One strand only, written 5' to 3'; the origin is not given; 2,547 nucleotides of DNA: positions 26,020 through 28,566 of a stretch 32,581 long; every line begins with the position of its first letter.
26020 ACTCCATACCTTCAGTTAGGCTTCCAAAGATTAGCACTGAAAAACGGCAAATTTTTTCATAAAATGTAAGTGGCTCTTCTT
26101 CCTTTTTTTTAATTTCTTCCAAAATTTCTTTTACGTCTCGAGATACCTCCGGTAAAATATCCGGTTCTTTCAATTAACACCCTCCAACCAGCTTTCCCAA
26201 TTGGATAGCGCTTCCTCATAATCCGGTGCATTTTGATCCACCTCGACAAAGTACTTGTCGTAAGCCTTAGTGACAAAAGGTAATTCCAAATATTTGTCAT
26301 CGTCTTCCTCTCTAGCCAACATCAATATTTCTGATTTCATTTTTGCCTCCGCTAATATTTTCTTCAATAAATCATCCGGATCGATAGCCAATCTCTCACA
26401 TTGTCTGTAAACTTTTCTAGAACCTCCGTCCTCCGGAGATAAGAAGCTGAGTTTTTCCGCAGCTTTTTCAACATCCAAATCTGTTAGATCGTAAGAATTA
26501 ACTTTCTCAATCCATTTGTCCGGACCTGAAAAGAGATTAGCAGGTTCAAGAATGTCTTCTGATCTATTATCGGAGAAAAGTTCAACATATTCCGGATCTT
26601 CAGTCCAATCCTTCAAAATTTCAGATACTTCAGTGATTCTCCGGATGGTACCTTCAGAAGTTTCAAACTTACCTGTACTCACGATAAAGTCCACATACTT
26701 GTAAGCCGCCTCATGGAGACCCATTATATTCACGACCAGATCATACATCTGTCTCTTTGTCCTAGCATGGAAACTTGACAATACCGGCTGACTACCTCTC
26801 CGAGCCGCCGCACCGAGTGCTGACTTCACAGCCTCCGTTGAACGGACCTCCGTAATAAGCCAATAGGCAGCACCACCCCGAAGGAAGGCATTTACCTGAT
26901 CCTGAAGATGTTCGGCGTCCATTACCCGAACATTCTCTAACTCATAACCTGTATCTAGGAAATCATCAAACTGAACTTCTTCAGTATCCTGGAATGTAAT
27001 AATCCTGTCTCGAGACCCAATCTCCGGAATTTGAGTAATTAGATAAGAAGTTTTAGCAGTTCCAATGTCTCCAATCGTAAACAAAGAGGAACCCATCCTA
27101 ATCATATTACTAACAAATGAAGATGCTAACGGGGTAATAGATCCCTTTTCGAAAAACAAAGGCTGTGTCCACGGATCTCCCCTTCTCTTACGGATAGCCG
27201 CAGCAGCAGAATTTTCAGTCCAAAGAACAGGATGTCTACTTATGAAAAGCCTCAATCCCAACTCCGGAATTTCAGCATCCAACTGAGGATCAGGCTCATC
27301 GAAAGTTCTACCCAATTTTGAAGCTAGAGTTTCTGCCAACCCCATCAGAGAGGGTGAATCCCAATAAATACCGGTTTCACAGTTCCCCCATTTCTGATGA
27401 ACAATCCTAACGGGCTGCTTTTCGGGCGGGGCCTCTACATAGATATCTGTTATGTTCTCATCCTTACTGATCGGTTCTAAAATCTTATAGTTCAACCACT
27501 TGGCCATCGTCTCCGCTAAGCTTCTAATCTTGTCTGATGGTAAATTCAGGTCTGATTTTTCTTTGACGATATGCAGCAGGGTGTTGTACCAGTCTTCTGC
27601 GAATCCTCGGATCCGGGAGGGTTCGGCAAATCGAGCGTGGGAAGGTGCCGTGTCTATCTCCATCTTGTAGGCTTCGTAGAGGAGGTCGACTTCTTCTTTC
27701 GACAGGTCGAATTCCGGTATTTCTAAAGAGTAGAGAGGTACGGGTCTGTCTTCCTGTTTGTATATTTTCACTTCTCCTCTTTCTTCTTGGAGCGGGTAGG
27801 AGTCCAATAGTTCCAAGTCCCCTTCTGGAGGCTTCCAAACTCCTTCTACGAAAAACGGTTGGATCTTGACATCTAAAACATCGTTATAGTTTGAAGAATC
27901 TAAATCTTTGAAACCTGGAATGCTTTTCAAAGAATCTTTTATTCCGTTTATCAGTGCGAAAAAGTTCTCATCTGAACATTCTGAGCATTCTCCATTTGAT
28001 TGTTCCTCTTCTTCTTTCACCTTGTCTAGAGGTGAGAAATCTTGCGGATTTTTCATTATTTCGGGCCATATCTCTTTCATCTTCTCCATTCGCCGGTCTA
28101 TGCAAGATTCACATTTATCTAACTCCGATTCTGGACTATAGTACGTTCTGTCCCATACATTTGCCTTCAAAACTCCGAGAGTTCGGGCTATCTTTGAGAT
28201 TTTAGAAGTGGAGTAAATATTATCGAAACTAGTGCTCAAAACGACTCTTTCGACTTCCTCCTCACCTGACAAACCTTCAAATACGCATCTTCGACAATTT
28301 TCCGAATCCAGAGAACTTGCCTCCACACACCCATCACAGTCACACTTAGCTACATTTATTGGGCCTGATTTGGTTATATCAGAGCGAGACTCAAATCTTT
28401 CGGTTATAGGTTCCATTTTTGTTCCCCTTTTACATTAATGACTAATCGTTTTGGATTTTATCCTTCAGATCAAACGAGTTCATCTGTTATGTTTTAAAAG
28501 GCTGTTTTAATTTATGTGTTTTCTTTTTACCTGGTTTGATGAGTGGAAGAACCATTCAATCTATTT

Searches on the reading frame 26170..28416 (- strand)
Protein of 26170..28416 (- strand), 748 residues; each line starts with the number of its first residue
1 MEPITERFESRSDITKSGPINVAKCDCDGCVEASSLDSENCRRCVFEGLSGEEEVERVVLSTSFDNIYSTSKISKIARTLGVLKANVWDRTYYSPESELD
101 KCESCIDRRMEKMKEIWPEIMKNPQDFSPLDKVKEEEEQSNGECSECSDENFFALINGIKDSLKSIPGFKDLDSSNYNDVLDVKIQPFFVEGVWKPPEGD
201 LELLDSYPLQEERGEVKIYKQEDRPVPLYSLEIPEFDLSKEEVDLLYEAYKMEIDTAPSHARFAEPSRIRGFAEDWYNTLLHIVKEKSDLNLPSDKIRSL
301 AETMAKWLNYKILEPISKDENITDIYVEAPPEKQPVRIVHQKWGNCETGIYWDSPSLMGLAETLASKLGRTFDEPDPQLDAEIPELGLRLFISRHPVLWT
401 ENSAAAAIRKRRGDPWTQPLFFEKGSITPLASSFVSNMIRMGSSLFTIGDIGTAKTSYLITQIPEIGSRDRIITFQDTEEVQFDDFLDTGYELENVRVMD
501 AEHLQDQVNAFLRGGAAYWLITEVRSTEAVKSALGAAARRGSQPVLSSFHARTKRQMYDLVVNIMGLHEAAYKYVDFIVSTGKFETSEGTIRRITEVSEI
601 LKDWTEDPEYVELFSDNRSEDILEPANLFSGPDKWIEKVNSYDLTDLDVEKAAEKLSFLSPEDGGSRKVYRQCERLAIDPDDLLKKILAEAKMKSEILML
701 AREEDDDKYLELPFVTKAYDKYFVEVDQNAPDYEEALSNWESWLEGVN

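Call 3: search_protein_families(library=pfam, proteins=[window:26170-28416:-], max_evalue=1)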
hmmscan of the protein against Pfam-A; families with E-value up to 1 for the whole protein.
window:26170-28416:- (748 aa): 1 family
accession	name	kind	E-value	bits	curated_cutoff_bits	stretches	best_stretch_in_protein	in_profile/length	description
PF00437.27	T2SSE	-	8.4e-07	28.4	24.9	1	377-553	81-247/370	Type II/IV secretion system protein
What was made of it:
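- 26170..28416 (-): 748-aa secretion ATPase of the GspE/FlaI/CpaF superfamily, with a Cys-rich N-terminal extension. Pfam T2SSE scores 28.4 bits, above the 24.9 cut-off (call 3).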

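Call 9: find_homologous_proteins(query=window:26170-28416:-, max_evalue=1e-20)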
Query window:26170-28416:- (748 aa): 91 proteins with E <= 1e-20 among 8000 candidates.
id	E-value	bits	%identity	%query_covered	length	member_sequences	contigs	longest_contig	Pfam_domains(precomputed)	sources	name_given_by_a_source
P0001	0.0e+0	1705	100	100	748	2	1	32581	PF00437.27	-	-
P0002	0.0e+0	1597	93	100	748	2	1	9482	-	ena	-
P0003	0.0e+0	1436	81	100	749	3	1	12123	-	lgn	-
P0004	0.0e+0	1416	81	100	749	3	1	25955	-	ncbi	-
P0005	0.0e+0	1387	79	100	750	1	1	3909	-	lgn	-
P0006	0.0e+0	1307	74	100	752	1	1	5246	-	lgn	-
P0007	0.0e+0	1255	71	100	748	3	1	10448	-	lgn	-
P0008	0.0e+0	1097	64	100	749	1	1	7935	-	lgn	-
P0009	0.0e+0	1091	70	88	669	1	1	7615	-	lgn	-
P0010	0.0e+0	1038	60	97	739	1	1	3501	-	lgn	-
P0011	0.0e+0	1029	59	98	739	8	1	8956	-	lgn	-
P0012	0.0e+0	1018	59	98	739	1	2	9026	-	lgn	-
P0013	8.2e-298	1008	58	98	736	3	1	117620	-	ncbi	-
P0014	4.9e-294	995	59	98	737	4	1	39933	-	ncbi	ncbi:MAG: hypothetical protein ACOCSH_02225 [Candidatus Hadarchaeota archaeon]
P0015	1.4e-290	984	56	98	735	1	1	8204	PF00437.27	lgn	-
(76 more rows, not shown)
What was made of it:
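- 26170..28416 (-): The orthologues found are all from Hadarchaeota/MSBL1 (call 9).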

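Call 10: search_protein_families(library=ncbifam, proteins=[window:26170-28416:-], max_evalue=1)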
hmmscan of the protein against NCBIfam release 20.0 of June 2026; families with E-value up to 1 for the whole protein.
window:26170-28416:- (748 aa): 9 families
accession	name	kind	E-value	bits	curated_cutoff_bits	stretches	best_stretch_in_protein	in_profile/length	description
NF058587.1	archaellum_moto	equivalog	4.7e-20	71.8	550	1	288-614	124-449/527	archaellum flagellar ATPase motor FlaI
TIGR03819.1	heli_sec_ATPase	hypoth_equivalog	1.9e-12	47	373.15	1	305-552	47-288/340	TadA family conjugal transfer-associated ATPase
TIGR02788.1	VirB11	equivalog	6.4e-09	35.3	249.95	1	432-571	134-272/308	P-type DNA transfer ATPase VirB11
TIGR02782.1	TrbB_P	equivalog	7.9e-08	31.9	304.55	1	359-555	56-246/303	P-type conjugative transfer ATPase TrbB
NF010469.0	PRK13894.1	subfamily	4.6e-06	26.2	508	1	360-576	70-279/320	conjugal transfer ATPase TrbB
NF041000.1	ATPase_ComGA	equivalog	0.00033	19.7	300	1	442-561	129-242/267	competence type IV pilus ATPase ComGA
NF010475.0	PRK13900.1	equivalog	0.0031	16.6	389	1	434-555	152-273/333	type IV secretion system ATPase VirB11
TIGR01420.1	pilT_fam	subfamily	0.078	12.2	319.1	1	449-569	129-247/343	PilT/PilU family type 4a pilus ATPase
NF010425.0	PRK13851.1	equivalog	0.19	10.6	461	1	433-482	153-202/344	type IV secretion system protein VirB11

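Call 12: find_related_loci(query=A1, collection=genome_contigs, flank=10000)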
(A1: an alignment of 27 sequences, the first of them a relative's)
Query A1 (748 aa) in genome_contigs; peptide patterns used: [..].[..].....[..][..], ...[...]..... (x = any residue, [..] = any of these).
177 stretches matched a pattern; 50 encode a relative of the query (tblastn E <= 1e-3); 47 distinct loci.
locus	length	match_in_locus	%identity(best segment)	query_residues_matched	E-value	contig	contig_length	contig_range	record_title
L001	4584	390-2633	80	1-747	0e+0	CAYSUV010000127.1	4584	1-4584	MAG TPA_asm: Candidatus Hadarchaeota archaeon isolate ERP127260_co1_79 genome assembly, contig: NODE_8744_length_4584_co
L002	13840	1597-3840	72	1-748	0e+0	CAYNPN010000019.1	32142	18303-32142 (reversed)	MAG TPA_asm: Candidatus Hadarchaeota archaeon isolate ERP127260_co1_66 genome assembly, contig: NODE_469_length_32142_co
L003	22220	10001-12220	56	6-746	0e+0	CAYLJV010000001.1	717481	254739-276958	MAG TPA_asm: Candidatus Hadarchaeota archaeon isolate SRP141376_co1_77 genome assembly, contig: NODE_1_length_717481_cov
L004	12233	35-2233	59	13-745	0e+0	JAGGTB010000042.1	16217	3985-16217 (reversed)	MAG: Hadesarchaea archaeon isolate AUK037 PB_MANV_037_c_000000000120, whole genome shotgun sequence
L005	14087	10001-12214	59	9-746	0e+0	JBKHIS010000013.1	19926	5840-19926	MAG: Candidatus Hadarchaeia archaeon isolate D2M19_6 NODE_51_length_19926_cov_4.540889, whole genome shotgun sequence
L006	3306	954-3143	54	16-748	0e+0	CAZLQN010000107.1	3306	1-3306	MAG TPA_asm: Candidatus Hadarchaeota archaeon isolate binchicken_co387_32 genome assembly, contig: NODE_42748_length_330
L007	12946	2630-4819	52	16-747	0e+0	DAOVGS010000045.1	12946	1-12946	MAG TPA_asm: Hadesarchaea archaeon isolate CSMAG_1141 CSMAG_1141_k141_4770829_length_12946_cov_7.9759, whole genome shot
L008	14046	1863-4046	53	16-745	0e+0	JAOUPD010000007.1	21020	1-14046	MAG: Hadesarchaea archaeon isolate 8_1_Oct_SF_Bin37 8_1_Oct_SF_Bin37_scaffold_1094_c1, whole genome shotgun sequence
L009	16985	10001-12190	52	16-747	0e+0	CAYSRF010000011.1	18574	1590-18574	MAG TPA_asm: Candidatus Hadarchaeota archaeon isolate SRP239594_co1_80 genome assembly, contig: NODE_1188_length_18574_c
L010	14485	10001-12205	52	11-745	0e+0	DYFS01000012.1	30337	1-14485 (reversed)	MAG TPA_asm: Candidatus Hadarchaeum sp. isolate BE2011_56_16 Afr_mines_BE2011_497_length_30337_cov_6_603428, whole genom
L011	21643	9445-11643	53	13-747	0e+0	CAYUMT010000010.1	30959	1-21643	MAG TPA_asm: Candidatus Hadarchaeota archaeon isolate SRP323688_co1_140 genome assembly, contig: NODE_2604_length_30959_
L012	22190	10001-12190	51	12-744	0e+0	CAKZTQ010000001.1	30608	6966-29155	MAG: uncultured archaeon isolate S1_Bin_MAXBIN__091_sub_1 genome assembly, contig: c_000000047317, whole genome shotgun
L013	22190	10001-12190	52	13-743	0e+0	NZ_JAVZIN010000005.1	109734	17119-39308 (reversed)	MAG: Candidatus Hadarchaeum sp. isolate DRTY-6_201901_bins_47 DRTY-6_201901_bins_47_scaffold_5, whole genome shotgun seq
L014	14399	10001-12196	52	13-745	0e+0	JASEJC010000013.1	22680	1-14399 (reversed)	MAG: Candidatus Hodarchaeaceae archaeon isolate Yes71-22 NODE_13_length_22680_cov_10.081901, whole genome shotgun sequen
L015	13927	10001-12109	53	16-720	0e+0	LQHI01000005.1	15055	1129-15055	MAG: Hadesarchaea archaeon DG-33 contig16936, whole genome shotgun sequence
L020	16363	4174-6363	52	13-745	0e+0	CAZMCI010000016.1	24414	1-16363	MAG TPA_asm: Candidatus Hadarchaeota archaeon isolate binchicken_co349_82 genome assembly, contig: NODE_409_length_24414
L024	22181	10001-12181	51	13-745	0e+0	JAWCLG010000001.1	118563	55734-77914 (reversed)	MAG: Candidatus Hadarchaeales archaeon isolate JZ-2_201705_bins_17 JZ-2_201705_bins_17_scaffold_1, whole genome shotgun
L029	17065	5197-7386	43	5-743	0e+0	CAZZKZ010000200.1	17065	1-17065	MAG TPA_asm: Candidatus Hadarchaeota archaeon isolate binchicken_co25_43 genome assembly, contig: k141_137794, whole gen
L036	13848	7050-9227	50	13-745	0e+0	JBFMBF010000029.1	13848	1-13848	MAG: Candidatus Hadarchaeota archaeon isolate MAG157 MAG157_29, whole genome shotgun sequence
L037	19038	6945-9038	39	11-746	7e-154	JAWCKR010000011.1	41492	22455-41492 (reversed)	MAG: Candidatus Hadarchaeales archaeon isolate JZ-2_201705_bins_146 JZ-2_201705_bins_146_scaffold_11, whole genome shotg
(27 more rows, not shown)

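Call 34: find_related_loci(query=A1, collection=metagenome_contigs, flank=10000)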
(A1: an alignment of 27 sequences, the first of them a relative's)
Query A1 (748 aa) in metagenome_contigs; peptide patterns used: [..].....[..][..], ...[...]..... (x = any residue, [..] = any of these).
304 stretches matched a pattern; 63 encode a relative of the query (tblastn E <= 1e-3); 62 distinct loci.
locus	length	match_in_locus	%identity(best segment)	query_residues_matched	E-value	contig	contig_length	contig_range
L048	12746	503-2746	92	1-748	0e+0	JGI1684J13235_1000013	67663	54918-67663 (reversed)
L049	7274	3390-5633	92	1-748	0e+0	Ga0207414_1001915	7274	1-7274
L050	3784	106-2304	55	14-747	0e+0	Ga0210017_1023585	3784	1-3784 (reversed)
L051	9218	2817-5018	54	13-747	0e+0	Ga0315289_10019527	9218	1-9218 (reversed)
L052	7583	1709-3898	54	14-746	0e+0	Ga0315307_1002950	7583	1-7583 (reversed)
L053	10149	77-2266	53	14-746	0e+0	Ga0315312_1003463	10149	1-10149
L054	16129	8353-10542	53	14-746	0e+0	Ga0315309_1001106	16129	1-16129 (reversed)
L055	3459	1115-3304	54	16-748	0e+0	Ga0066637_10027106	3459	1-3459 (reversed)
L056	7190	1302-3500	54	13-747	0e+0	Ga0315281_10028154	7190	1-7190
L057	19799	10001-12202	54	13-747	0e+0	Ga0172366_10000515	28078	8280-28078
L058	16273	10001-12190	53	14-746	0e+0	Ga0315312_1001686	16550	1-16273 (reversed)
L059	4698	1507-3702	54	14-746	0e+0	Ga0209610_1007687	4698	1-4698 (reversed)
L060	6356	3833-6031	53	14-747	0e+0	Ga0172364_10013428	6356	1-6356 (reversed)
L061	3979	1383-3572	53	14-746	0e+0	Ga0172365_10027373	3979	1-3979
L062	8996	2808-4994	53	16-746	0e+0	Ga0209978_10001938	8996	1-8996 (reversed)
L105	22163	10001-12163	46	13-745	0e+0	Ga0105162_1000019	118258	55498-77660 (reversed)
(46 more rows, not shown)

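Call 41: search_solved_structures(query=window:26170-28416:-, max_evalue=0.001)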
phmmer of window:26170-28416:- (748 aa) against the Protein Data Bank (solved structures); distinct sequences matched with E-value up to 0.001: 8.
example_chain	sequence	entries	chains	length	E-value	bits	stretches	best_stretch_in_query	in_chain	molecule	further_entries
2oap_1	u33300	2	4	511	2.5e-15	58.8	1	304-602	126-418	Type II secretion system protein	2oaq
8rjf_A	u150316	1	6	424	7.3e-12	47.3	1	306-565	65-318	Pilus assembly ATPase CpaF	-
8rkd_E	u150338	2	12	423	7.4e-12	47.3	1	306-565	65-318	Pilus assembly ATPase CpaF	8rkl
9e24_A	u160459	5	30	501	1.3e-11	46.5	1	306-565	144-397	CpaF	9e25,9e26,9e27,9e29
4ii7_A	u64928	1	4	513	1.4e-11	46.4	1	312-621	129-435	FlaI ATPase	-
4ihq_A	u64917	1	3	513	9.4e-11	43.7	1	312-621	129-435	FlaI ATPase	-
6bge_A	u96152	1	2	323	2.8e-05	25.6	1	356-571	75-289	VirB11-like protein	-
1g6o_A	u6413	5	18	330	2.9e-05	25.5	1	356-571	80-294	CAG-ALPHA | virB11 homolog | Cag-alfa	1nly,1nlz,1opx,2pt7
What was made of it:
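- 26170..28416 (-): PDB hits are 2OAP (E 2.5e-15), CpaF and FlaI (call 41).
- On GspE/FlaI/VirB11 secretion ATPases (Pfam T2SSE): PDB hits are GspE 2OAP at E 2.5e-15, CpaF and FlaI (call 41).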

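Call 70: search_protein_families(library=pfam, alignment_id=A10, max_evalue=0.05)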
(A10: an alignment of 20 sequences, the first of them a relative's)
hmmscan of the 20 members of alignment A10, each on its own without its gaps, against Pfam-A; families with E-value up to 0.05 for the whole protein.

A. member 1, L026:14241-14693:+ (151 aa): 0 families

B. families by the number of members that match (of 20 scanned): 12 families
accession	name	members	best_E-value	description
PF22544.2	HYDIN_VesB_CFA65-like_Ig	4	0.011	HYDIN/CFA65/VesB-like, Ig-like domain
PF05345.18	He_PIG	3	0.0093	Putative Ig domain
PF04465.17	DUF499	2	0.0069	Protein of unknown function (DUF499)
PF12733.13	Cadherin-like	1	0.00066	Cadherin-like beta sandwich domain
PF21602.3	GldM_3rd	1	0.0033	GldM third domain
PF08530.16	PepX_C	1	0.0066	X-Pro dipeptidyl-peptidase C-terminal non-catalytic domain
PF18957.6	RibLong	1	0.019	Long Rib domain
PF01833.30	TIG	1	0.02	IPT/TIG domain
PF19077.6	Big_13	1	0.02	Bacterial Ig-like domain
PF13004.13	BACON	1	0.027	Putative binding domain, N-terminal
PF22076.2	Cep192_D6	1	0.043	Cep192 domain 6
PF18981.6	InlK_D3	1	0.048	Internalin K domain (D3/D4)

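Call 92: search_protein_families(library=pfam, proteins=[L008:10404-11396:-, L029:13305-14300:-, L037:5882-6889:-, L105:18083-19069:-, L003:8376-9386:-, L013:14988-15386:+, L024:14985-15431:+, L036:12002-12421:+, L020:9173-9574:+, L004:5047-5481:+], max_evalue=0.05)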
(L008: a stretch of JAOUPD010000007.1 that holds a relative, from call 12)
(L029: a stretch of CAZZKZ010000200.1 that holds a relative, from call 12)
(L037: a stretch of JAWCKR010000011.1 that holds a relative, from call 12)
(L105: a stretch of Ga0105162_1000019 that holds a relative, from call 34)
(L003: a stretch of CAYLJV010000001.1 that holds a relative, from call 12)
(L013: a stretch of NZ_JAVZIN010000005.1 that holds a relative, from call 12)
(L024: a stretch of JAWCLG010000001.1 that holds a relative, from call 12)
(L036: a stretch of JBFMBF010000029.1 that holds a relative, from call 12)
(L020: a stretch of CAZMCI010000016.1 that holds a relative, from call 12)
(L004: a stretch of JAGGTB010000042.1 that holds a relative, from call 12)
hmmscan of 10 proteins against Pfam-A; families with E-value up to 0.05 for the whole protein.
L008:10404-11396:- (331 aa): 0 families

L029:13305-14300:- (332 aa): 1 family
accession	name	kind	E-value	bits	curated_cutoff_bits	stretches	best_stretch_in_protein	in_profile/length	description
PF12765.13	Cohesin_HEAT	-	0.02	15.7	21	0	231-245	24-38/42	HEAT repeat associated with sister chromatid cohesion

L037:5882-6889:- (336 aa): 0 families

L105:18083-19069:- (329 aa): 0 families

L003:8376-9386:- (337 aa): 2 families
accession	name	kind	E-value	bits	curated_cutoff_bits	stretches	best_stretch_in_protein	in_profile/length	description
PF06480.20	FtsH_ext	-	0.019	15.6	25.5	0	5-126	1-102/103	FtsH Extracellular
PF23928.1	DUF7266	-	0.02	15.1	27.6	1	34-78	50-96/145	Family of unknown function (DUF7266)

L013:14988-15386:+ (133 aa): 0 families

L024:14985-15431:+ (149 aa): 0 families

L036:12002-12421:+ (140 aa): 0 families

L020:9173-9574:+ (134 aa): 0 families

L004:5047-5481:+ (145 aa): 1 family
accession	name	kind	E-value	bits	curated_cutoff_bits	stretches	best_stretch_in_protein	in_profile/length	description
PF23956.1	DUF7285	-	0.0012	20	27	1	52-143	30-112/112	Family of unknown function (DUF7285)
